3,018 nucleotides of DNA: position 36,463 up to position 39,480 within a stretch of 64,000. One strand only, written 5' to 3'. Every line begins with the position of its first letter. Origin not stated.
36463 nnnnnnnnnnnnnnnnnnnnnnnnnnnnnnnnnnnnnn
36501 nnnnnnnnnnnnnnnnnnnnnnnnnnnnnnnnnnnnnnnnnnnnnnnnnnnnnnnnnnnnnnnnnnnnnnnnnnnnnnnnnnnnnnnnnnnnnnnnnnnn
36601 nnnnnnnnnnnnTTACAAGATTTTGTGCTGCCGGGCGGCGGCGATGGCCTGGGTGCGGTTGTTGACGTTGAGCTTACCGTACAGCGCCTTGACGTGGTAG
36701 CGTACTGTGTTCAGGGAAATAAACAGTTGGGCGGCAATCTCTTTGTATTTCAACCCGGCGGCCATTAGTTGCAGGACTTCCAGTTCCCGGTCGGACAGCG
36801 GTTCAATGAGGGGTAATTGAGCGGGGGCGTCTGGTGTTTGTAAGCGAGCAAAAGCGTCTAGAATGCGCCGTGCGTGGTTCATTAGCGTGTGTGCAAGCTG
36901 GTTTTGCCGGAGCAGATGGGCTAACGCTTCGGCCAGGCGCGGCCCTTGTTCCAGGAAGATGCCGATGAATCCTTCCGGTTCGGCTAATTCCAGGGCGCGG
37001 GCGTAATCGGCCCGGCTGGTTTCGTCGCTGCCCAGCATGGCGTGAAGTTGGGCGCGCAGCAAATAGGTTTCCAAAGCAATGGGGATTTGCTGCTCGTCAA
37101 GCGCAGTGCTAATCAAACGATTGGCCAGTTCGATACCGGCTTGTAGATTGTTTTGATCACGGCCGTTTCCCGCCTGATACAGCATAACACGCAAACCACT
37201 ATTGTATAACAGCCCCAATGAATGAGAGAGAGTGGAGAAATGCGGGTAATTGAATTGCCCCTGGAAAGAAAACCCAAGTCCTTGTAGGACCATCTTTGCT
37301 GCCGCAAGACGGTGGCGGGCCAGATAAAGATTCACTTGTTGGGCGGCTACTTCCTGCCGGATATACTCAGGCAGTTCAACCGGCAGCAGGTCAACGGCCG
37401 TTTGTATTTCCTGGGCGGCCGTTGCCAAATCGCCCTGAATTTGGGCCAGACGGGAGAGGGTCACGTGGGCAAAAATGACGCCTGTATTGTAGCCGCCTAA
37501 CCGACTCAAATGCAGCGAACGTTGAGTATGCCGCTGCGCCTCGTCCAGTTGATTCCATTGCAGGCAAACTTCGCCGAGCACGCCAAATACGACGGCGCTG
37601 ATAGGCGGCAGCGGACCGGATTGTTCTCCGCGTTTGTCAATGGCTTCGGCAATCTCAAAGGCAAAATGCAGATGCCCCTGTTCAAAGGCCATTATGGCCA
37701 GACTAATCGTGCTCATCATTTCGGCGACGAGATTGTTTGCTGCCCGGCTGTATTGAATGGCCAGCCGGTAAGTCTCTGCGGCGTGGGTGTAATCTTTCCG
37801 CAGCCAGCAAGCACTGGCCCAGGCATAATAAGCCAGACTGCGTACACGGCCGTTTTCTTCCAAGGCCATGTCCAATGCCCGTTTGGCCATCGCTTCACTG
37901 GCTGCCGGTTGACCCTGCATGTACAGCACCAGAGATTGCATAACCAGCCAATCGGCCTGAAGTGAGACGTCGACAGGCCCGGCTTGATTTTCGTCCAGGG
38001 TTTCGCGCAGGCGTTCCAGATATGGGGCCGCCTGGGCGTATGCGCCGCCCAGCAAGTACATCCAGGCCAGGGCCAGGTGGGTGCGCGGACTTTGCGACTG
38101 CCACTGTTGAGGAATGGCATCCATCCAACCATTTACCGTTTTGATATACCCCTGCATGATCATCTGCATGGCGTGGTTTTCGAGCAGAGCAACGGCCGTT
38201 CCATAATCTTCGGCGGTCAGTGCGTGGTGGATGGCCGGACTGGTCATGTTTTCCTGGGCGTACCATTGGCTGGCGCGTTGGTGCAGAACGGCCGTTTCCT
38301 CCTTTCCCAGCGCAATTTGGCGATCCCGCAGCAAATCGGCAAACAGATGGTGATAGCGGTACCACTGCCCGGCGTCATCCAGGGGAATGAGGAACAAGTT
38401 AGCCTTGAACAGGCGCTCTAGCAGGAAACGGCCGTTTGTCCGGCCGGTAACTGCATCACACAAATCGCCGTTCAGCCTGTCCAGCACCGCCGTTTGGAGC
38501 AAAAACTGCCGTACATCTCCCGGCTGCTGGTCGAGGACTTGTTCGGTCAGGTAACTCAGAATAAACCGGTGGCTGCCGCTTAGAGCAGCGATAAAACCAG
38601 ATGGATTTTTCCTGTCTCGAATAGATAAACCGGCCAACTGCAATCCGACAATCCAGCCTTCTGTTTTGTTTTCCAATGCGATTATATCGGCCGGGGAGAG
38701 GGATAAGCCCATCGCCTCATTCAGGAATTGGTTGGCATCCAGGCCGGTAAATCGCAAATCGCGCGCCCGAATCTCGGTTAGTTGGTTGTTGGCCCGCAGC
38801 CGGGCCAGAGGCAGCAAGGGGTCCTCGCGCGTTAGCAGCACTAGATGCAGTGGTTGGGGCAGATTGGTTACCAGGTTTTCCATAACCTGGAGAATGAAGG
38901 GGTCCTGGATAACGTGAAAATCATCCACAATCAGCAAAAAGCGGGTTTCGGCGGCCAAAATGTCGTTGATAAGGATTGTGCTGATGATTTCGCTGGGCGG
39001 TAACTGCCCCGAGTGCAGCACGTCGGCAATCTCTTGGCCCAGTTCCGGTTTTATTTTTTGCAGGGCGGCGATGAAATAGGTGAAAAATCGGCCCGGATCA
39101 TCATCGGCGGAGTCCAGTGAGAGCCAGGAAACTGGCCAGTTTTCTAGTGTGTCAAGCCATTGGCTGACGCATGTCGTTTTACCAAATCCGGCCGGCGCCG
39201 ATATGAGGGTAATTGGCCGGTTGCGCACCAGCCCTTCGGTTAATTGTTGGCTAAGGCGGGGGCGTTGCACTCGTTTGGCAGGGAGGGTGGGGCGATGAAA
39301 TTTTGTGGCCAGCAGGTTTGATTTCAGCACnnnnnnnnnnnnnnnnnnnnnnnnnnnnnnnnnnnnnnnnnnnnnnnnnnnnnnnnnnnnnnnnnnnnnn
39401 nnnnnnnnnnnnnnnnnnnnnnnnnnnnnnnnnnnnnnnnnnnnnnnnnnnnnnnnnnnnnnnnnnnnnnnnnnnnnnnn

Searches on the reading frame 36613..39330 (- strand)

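Call 97: search_protein_families(library=pfam, proteins=[window:36613-39330:-], max_evalue=0.0001)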
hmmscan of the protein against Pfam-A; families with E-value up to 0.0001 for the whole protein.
window:36613-39330:- (905 aa): 6 families
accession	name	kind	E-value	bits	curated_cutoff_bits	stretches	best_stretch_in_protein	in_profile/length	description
PF17874.7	TPR_MalT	-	1.9e-36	126.5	45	1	464-807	6-334/336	MalT-like TPR region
PF00196.25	GerE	-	6.3e-20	71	23.5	1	844-897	2-55/57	Bacterial regulatory proteins, luxR family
PF07719.23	TPR_2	-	1.4e-08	34.7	27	0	499-527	2-30/34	Tetratricopeptide repeat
PF13384.12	HTH_23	-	1.6e-05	25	24.6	0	848-880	6-38/50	Homeodomain-like domain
PF13424.12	TPR_12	-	6.8e-05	23.4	30.1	0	585-648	9-74/77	Tetratricopeptide repeat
PF08281.18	Sigma70_r4_2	-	6.8e-05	22.9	25.7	0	842-880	8-47/54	Sigma-70, region 4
